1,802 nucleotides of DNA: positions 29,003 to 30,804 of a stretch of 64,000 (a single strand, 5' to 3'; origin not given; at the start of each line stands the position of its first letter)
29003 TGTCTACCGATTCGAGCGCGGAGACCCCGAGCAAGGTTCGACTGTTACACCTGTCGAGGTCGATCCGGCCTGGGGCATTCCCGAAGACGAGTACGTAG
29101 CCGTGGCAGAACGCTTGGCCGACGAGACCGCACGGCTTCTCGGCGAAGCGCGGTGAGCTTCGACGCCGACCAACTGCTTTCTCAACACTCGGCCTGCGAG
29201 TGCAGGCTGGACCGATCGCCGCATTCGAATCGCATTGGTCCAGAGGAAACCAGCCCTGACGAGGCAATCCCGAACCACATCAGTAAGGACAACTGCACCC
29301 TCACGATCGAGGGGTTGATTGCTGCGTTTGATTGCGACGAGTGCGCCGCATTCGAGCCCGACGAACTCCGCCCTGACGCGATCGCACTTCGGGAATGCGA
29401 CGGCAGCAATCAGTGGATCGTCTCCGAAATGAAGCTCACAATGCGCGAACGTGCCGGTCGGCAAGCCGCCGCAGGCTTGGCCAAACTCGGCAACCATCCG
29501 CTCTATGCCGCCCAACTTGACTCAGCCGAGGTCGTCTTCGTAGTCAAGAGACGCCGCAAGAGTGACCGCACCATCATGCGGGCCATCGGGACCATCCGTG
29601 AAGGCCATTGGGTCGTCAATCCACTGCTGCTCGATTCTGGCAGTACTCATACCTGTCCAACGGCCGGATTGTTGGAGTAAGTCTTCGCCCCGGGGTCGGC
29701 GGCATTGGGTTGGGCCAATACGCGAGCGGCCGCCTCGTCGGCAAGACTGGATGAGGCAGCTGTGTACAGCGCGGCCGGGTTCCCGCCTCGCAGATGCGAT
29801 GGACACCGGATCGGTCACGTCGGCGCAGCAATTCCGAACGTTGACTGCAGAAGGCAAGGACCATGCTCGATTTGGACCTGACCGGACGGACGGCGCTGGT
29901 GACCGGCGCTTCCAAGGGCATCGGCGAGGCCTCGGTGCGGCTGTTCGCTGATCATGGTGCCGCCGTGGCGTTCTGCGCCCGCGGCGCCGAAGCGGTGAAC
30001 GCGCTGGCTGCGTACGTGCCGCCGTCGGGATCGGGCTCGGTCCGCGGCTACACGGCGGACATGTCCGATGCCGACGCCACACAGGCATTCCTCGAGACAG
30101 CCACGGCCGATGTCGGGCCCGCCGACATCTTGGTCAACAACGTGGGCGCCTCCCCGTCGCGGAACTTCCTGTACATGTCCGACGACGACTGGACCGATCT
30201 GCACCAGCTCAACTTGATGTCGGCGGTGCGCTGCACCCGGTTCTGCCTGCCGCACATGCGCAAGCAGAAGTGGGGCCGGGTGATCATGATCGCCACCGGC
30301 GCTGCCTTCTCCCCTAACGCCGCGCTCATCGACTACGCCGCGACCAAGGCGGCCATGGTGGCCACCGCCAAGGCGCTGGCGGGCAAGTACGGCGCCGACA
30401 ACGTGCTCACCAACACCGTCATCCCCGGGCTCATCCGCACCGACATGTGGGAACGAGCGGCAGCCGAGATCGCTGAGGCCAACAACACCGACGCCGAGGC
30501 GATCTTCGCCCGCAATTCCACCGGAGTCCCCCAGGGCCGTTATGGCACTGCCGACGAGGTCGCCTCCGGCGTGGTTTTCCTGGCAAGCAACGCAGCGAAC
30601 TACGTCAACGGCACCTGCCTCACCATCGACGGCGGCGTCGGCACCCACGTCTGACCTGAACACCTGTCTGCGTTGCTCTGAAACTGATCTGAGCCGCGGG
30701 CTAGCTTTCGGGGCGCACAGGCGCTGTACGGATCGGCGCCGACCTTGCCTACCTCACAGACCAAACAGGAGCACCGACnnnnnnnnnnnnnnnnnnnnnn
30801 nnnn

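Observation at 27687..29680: Two-gene module: ABC/SMC-type ATPase plus a small PD-(D/E)xK-like protein (Septu/PARIS/Gabija-like logic with a different partner)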

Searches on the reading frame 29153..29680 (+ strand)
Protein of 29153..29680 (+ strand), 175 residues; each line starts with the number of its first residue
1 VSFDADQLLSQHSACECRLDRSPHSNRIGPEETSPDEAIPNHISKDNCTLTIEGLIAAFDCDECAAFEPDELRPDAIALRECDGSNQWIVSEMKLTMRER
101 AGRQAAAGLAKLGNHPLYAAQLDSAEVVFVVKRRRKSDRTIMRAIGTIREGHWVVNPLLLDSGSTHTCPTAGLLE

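Call 5: search_protein_families(library=pfam, proteins=[window:29153-29680:+], max_evalue=1)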
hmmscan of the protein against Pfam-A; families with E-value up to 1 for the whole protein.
window:29153-29680:+ (175 aa): 0 families

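Call 6: search_protein_families(library=padloc, proteins=[window:29153-29680:+], max_evalue=1)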
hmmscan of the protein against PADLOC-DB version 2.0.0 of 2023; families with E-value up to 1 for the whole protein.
window:29153-29680:+ (175 aa): 0 families

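Call 7: search_protein_families(library=ncbifam, proteins=[window:29153-29680:+], max_evalue=1)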
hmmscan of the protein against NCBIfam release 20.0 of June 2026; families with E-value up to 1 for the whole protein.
window:29153-29680:+ (175 aa): 0 families

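Call 8: find_homologous_proteins(query=window:29153-29677:+, max_evalue=0.01)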
Query window:29153-29677:+ (175 aa): 14 proteins with E <= 0.01 among 259 candidates.
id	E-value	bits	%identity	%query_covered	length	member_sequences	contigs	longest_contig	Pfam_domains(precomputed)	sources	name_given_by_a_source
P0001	6.6e-104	363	94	98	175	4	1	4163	-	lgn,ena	-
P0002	1.9e-94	332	88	97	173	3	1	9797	-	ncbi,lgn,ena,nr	ncbi:MAG: hypothetical protein OXH86_19500 [Acidimicrobiaceae bacterium]|nr:hypothetical protein [Ac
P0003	1.4e-92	326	86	99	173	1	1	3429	-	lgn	-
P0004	6.3e-91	321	83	99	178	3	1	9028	-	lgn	-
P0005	7.5e-89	314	83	98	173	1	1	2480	-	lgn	-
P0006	3.9e-88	311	81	98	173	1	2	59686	-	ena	-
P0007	2.2e-87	309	82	98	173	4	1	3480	-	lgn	-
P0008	1.9e-82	293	80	98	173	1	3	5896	-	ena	-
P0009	9.6e-78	278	75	98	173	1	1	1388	-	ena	-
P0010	8.2e-77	275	73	98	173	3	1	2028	-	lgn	-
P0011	6.7e-76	272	73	97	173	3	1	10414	-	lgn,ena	-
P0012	1.3e-74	267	71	98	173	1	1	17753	-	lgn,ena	-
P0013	2.8e-73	263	73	98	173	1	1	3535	-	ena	-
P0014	4.3e-73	263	72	97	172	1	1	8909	-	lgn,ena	-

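Call 9: search_protein_families(library=phrogs, proteins=[window:29153-29680:+], max_evalue=1)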
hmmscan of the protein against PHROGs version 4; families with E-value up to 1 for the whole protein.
window:29153-29680:+ (175 aa): 0 families

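Call 10: search_solved_structures(query=window:29153-29677:+, max_evalue=10)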
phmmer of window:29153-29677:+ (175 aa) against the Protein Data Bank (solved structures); distinct sequences matched with E-value up to 10: 2.
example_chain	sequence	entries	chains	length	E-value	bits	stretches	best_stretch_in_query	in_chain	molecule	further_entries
9hmx_A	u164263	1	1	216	0.48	13.3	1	65-139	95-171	Peptidoglycan endopeptidase RipA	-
6ewy_A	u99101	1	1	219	0.49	13.2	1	65-139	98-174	Peptidoglycan endopeptidase RipA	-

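Call 12: find_encoding_contigs(protein=P0006, flank=10000, max_places=3)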
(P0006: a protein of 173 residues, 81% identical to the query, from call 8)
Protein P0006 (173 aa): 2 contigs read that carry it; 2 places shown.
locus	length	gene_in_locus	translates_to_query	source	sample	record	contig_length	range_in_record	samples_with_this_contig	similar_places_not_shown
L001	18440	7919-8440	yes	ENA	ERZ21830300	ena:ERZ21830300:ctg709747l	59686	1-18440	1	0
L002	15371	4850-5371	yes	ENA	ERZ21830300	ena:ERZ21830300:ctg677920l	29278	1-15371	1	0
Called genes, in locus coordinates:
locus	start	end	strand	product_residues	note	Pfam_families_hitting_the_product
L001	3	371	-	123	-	?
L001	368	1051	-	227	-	PF00106:adh_short, PF08659:KR, PF13561:adh_short_C2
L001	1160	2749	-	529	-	PF07969:Amidohydro_3, PF01979:Amidohydro_1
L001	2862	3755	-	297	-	PF00296:Bac_luciferase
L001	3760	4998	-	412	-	PF00067:p450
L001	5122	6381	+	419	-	PF00296:Bac_luciferase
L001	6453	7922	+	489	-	PF13304:AAA_21, PF13175:AAA_15 (weak)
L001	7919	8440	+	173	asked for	-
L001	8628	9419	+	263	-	PF00106:adh_short, PF01370:Epimerase (faint), PF08659:KR (weak), PF13561:adh_short_C2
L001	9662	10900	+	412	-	PF02771:Acyl-CoA_dh_N, PF02770:Acyl-CoA_dh_M, PF00441:Acyl-CoA_dh_1, PF08028:Acyl-CoA_dh_2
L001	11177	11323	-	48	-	-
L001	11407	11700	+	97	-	PF13560:HTH_31, PF01381:HTH_3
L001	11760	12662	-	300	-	PF00881:Nitroreductase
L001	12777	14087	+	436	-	PF00355:Rieske, PF00848:Ring_hydroxyl_A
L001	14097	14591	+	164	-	PF00866:Ring_hydroxyl_B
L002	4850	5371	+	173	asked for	-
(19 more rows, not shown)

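Call 13: find_encoding_contigs(protein=P0012, flank=10000, max_places=3)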
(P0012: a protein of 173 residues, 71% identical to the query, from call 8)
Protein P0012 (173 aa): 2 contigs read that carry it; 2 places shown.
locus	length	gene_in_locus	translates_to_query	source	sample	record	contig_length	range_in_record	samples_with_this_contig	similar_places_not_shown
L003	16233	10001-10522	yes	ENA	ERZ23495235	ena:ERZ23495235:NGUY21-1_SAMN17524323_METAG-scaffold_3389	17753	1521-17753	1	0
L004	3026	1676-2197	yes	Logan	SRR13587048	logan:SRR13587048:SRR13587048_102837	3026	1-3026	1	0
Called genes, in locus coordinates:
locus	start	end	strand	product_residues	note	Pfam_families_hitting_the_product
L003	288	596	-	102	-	PF02452:PemK_toxin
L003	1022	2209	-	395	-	PF02492:cobW, PF07683:CobW_C (faint)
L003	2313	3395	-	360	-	PF01222:ERG4_ERG24, PF06966:DUF1295 (weak)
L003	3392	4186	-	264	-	PF00106:adh_short, PF08659:KR, PF13561:adh_short_C2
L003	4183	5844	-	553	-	PF07969:Amidohydro_3, PF01979:Amidohydro_1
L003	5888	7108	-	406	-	PF00067:p450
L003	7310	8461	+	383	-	PF00296:Bac_luciferase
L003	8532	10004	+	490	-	PF13175:AAA_15 (weak), PF13304:AAA_21, PF13175:AAA_15 (weak)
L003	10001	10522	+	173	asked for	-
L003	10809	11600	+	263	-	PF00106:adh_short, PF08659:KR, PF13561:adh_short_C2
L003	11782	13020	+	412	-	PF02771:Acyl-CoA_dh_N, PF02770:Acyl-CoA_dh_M, PF00441:Acyl-CoA_dh_1, PF08028:Acyl-CoA_dh_2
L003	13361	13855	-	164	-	-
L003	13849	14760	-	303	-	PF13936:HTH_38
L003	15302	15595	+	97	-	PF13744:HTH_37 (weak), PF13560:HTH_31, PF01381:HTH_3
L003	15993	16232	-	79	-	?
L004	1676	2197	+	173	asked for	-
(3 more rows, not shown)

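Call 22: predict_structure(alignment_id=A1)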
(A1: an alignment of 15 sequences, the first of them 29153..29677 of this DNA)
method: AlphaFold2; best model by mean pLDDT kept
length: 175 residues; sequences in the alignment: 15
mean_pLDDT: 42.2   pTM: 0.33
mean pLDDT of the five models: 42.2, 39.3, 34.7, 34.6, 33.4
residues with pLDDT >= 90: 0; 70-90: 0; 50-70: 45; < 50: 130
segments of 3 or more residues with pLDDT < 50: 1-67, 70-72, 89-125, 139-141, 149-155, 162-164, 170-175
pLDDT, mean of each block of 10 residues (from residue 1): 35 39 31 31 34 43 46 51 51 39 35 35 49 52 51 48 51 35
secondary structure, 60 per line:
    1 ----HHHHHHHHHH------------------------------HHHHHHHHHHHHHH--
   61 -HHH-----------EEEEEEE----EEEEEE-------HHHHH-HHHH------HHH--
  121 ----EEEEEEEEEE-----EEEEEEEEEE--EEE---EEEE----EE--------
elements in order: H5-14 H45-58 E76-82 E87-92 H100-104 H106-109 E125-134 E140-149 E152-154 E158-161

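Call 24: search_protein_representatives(alignment_id=A1)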
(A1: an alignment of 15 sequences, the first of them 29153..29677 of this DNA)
Query: 15 sequences, 173 profile positions. Proteins with E-value up to 0.001 (for the whole library): 57; up to 1e-10: 28; up to 1e-30: 4. The best 57 are listed.
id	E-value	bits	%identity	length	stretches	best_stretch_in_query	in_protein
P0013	4.0e-96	335.6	-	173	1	1-172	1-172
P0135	4.2e-43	163.0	-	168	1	34-170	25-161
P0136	2.3e-41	157.3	-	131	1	43-169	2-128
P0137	5.6e-34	133.3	-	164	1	38-170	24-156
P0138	7.9e-24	100.2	-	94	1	77-169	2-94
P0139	9.3e-24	100.0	-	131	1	32-121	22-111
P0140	9.4e-20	87.0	-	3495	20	58-97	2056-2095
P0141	2.3e-19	85.7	-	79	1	93-169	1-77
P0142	1.4e-18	83.2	-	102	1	42-107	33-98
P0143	1.2e-17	80.1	-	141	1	3-125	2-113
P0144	2.6e-17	79.0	-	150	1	10-117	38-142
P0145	2.0e-16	76.1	-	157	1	42-143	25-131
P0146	7.3e-16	74.3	-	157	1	11-130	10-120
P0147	1.9e-15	72.9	-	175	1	38-134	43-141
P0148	3.4e-15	72.1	-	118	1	52-161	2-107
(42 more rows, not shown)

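Call 26: search_protein_families(library=padloc, alignment_id=A2, max_evalue=1)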
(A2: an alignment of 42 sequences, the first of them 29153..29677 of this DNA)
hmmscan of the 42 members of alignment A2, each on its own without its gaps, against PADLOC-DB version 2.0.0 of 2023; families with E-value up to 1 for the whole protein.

A. member 1, window:29153-29677:+ (175 aa): 0 families

B. families by the number of members that match (of 42 scanned): 10 families
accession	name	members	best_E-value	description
PDLC04668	PDC-M47B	8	0.0013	-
PDLC00396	SduA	2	0.039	DUF4263 domain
PDLC04665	PDC-M47B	1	0.00027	-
PDLC04667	PDC-M47B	1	0.0057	-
PDLC01690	Cas12f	1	0.017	CAS-V-F; effector__SPE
PDLC01530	Csx24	1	0.019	CAS-III-D; effector_UNK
PDLC03447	REase_II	1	0.024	Type II restriction enzyme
PDLC04037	PD-T4-4_B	1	0.024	-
PDLC00395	SduA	1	0.031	DUF4263 domain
PDLC00397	SduA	1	0.049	DUF4263 domain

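Call 27: search_protein_families(library=pfam, alignment_id=A2, max_evalue=1)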
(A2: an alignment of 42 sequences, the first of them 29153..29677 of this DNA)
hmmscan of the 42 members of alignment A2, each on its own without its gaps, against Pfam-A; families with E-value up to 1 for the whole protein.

A. member 1, window:29153-29677:+ (175 aa): 0 families

B. families by the number of members that match (of 42 scanned): 16 families
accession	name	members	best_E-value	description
PF08774.17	VRR_NUC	5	0.0029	VRR-NUC domain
PF13588.12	HSDR_N_2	2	0.14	Type I restriction enzyme R protein N terminus (HSDR_N)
PF01646.22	Herpes_UL24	1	0.0059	Herpes virus proteins UL24 and UL76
PF11423.14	Repressor_Mnt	1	0.019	Regulatory protein Mnt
PF17393.7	DUF5402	1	0.022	Family of unknown function (DUF5402)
PF20062.4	DUF6461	1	0.037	Family of unknown function (DUF6461)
PF13517.12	FG-GAP_3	1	0.044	FG-GAP-like repeat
PF11789.14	zf-Nse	1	0.086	Zinc-finger of the MIZ type in Nse subunit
PF01870.24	Hjc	1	0.088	Archaeal holliday junction resolvase (hjc)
PF25813.1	zf_VAL1_N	1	0.14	VAL1-like, N-terminal zinc finger domain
PF18033.7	SpuA_C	1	0.14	SpuA C-terminal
PF05868.16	Rotavirus_VP7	1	0.15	Rotavirus major outer capsid protein VP7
PF25028.1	FnI_RECK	1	0.15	RECK, fibronectin type I module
PF12933.13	FTO_NTD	1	0.2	FTO catalytic domain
PF05172.20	RRM_Nup35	1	0.2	Nup53/35/40-type RNA recognition motif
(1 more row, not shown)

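Call 36: predict_structure(alignment_id=A2)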
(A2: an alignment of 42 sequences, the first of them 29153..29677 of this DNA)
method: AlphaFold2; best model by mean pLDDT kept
length: 175 residues; sequences in the alignment: 42
mean_pLDDT: 89.9   pTM: 0.86
mean pLDDT of the five models: 89.9, 89.0, 88.6, 88.4, 87.4
residues with pLDDT >= 90: 138; 70-90: 13; 50-70: 23; < 50: 1
segments of 3 or more residues with pLDDT < 50: none
pLDDT, mean of each block of 10 residues (from residue 1): 86 94 61 63 95 96 97 97 94 96 98 90 92 96 98 97 95 57
secondary structure, 60 per line:
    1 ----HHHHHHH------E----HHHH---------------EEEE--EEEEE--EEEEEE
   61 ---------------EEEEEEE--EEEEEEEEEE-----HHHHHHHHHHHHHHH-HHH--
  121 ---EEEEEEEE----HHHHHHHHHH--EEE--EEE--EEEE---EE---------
elements in order: H5-11 H23-26 E42-45 E48-52 E55-60 E76-82 E85-94 H100-114 E124-131 H136-145 E148-150 E153-155 E158-161

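Call 39: fold_search(model_id=the predicted structure, library=pdb)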
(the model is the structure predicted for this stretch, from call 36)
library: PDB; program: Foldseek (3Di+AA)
matches with E <= 10: 767; with E <= 0.001: 0
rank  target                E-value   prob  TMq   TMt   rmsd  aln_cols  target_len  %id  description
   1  2p14                  1.7e-02  0.82  0.30  0.29   6.3       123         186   17  Crystal structure of small subunit (R.BspD6I2) of the heterodimeric restriction endonuclease R.BspD6I (released 2008-03-11)
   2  1wte_MODEL_1_A        3.9e-02  0.60  0.27  0.19   6.8        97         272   14  Crystal structure of type II restrcition endonuclease, EcoO109I complexed with cognate DNA (released 2004-12-14)
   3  2ewf                  4.4e-02  0.66  0.28  0.10   5.6        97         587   10  Crystal structure of the site-specific DNA nickase N.BspD6I (released 2006-11-21)
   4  2fok_A                4.7e-02  0.95  0.34  0.12   3.7        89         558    8  STRUCTURE OF RESTRICTION ENDONUCLEASE FOKI (released 1998-06-17)
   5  5liq_B                5.0e-02  0.72  0.29  0.11   5.1        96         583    9  The structure of C160S,C508S,C578S mutant of Nt.BspD6I nicking endonuclease at 0.185 nm resolution . (released 2017-08-02)
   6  2fok_B                5.3e-02  0.90  0.33  0.12   3.7        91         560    9  STRUCTURE OF RESTRICTION ENDONUCLEASE FOKI (released 1998-06-17)
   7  6qnz_B                6.8e-02  0.60  0.32  0.12   6.6       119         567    8  Crystal structure of the site-specific DNA nickase N.BspD6I E418A Mutant (released 2020-03-04)
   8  6xl1_A                6.8e-02  0.38  0.24  0.14   8.9       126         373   13  crystal structure of cA4-activated Card1(D294N) (released 2020-12-30)
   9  5lhc_B                8.2e-02  0.84  0.33  0.12   3.9        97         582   10  The structure of D456A mutant of Nt.BspD6I nicking endonuclease at 0.24 nm resolution . (released 2017-08-16)
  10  1fok_A                8.7e-02  0.90  0.34  0.12   3.3        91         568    6  STRUCTURE OF RESTRICTION ENDONUCLEASE FOKI BOUND TO DNA (released 1997-12-03)
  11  5gke_A                9.9e-02  0.63  0.27  0.21   7.2        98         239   12  Structure of EndoMS-dsDNA1 complex (released 2016-11-02)
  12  1bam                  9.9e-02  0.35  0.26  0.24   6.8       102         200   10  STRUCTURE OF RESTRICTION ENDONUCLEASE BAMHI PHASED AT 1.95 ANGSTROMS RESOLUTION BY MAD ANALYSIS (released 1995-02-27)
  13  2vld_A                1.1e-01  0.66  0.30  0.24   5.6       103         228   14  crystal structure of a repair endonuclease from Pyrococcus abyssi (released 2009-05-19)
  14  5lhc_A                1.1e-01  0.51  0.29  0.11   5.4        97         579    9  The structure of D456A mutant of Nt.BspD6I nicking endonuclease at 0.24 nm resolution . (released 2017-08-16)
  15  6be0                  1.1e-01  0.25  0.20  0.15   9.0        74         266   16  AvrA delL154 with IP6, CoA (released 2018-08-01)
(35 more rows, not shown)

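Call 44: fold_search(model_id=the predicted structure, library=viral)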
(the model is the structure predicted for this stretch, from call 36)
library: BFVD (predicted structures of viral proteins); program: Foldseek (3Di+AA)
matches with E <= 10: 787; with E <= 0.001: 0
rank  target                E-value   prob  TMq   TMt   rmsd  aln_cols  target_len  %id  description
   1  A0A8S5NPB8            8.4e-03  0.97  0.34  0.22   4.1       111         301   14  Restriction endonuclease [Siphoviridae sp. ctGMq5]
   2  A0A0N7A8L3            1.2e-02  0.84  0.30  0.30   5.7       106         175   12  (no name in the UniProt tables at hand)
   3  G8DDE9                1.8e-02  0.72  0.30  0.30   7.8       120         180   15  (no name in the UniProt tables at hand)
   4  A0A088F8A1            1.9e-02  0.98  0.32  0.37   4.9        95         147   13  (no name in the UniProt tables at hand)
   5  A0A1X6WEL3            2.8e-02  0.75  0.31  0.24   7.0       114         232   12  (no name in the UniProt tables at hand)
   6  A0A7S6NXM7            3.0e-02  0.33  0.26  0.25   8.6       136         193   13  Uncharacterized protein [Bathycoccus sp. RCC716 virus 1]
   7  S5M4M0                3.2e-02  0.85  0.36  0.25   4.9       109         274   14  Uncharacterized protein [Bacillus phage JL]
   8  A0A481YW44            4.1e-02  0.80  0.27  0.23   5.1        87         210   10  DNA-directed RNA polymerase subunit 5 [Marseillevirus LCMAC201]
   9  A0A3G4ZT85            4.6e-02  0.69  0.28  0.23   5.0        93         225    6  Uncharacterized protein [Edafosvirus sp.]
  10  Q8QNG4                5.3e-02  0.38  0.22  0.09  15.1        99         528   16  EsV-1-115 [Ectocarpus siliculosus virus 1 (isolate New Zealand/Kaikoura/1988)]
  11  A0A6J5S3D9            6.4e-02  0.38  0.20  0.21   5.4        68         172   20  Uncharacterized protein [uncultured Caudovirales phage]
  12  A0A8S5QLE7            7.7e-02  0.72  0.30  0.21   4.5        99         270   13  Restriction endonuclease [Siphoviridae sp. ctVCm11]
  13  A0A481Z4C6            8.2e-02  0.30  0.26  0.19   5.7        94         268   10  DNA-directed RNA polymerase subunit 5 [Pithovirus LCPAC101]
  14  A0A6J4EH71            9.3e-02  0.63  0.26  0.20   4.7        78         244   20  (no name in the UniProt tables at hand)
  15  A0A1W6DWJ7            9.9e-02  0.30  0.22  0.12   6.2        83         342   13  (no name in the UniProt tables at hand)
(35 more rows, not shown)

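Call 59: search_solved_structures(query=A2, max_evalue=10)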
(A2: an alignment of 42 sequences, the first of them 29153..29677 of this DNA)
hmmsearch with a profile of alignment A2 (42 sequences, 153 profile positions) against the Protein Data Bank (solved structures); distinct sequences matched with E-value up to 10: 1.
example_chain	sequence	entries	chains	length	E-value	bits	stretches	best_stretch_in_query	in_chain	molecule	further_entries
4abm_A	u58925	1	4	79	0.59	12.9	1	79-133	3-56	CHARGED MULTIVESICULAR BODY PROTEIN 4B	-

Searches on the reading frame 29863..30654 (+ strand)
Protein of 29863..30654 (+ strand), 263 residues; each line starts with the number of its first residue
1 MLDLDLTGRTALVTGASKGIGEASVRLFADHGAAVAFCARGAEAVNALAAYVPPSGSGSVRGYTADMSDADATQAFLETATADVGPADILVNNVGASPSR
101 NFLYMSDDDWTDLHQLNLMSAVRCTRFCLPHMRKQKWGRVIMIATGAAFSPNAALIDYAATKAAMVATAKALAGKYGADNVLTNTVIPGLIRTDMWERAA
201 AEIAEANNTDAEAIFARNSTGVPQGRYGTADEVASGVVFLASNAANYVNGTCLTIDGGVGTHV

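Call 72: search_protein_families(library=pfam, proteins=[window:29863-30654:+], max_evalue=0.001)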
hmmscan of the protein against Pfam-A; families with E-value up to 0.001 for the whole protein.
window:29863-30654:+ (263 aa): 5 families
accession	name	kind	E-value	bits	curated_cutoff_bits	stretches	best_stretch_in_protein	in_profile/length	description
PF00106.31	adh_short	-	9.1e-48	162.8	26.6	1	10-200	2-191/195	short chain dehydrogenase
PF13561.12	adh_short_C2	-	1.8e-46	159.1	27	1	15-259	1-235/236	Enoyl-(Acyl carrier protein) reductase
PF08659.16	KR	-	8.5e-07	29.5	22.6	1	10-171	2-162/180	KR domain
PF01370.27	Epimerase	-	4.7e-05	23.3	20.9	1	11-186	1-173/240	NAD dependent epimerase/dehydratase family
PF23441.1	SDR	-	0.00014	21.8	27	1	151-259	158-255/258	SDR-like rossmann domain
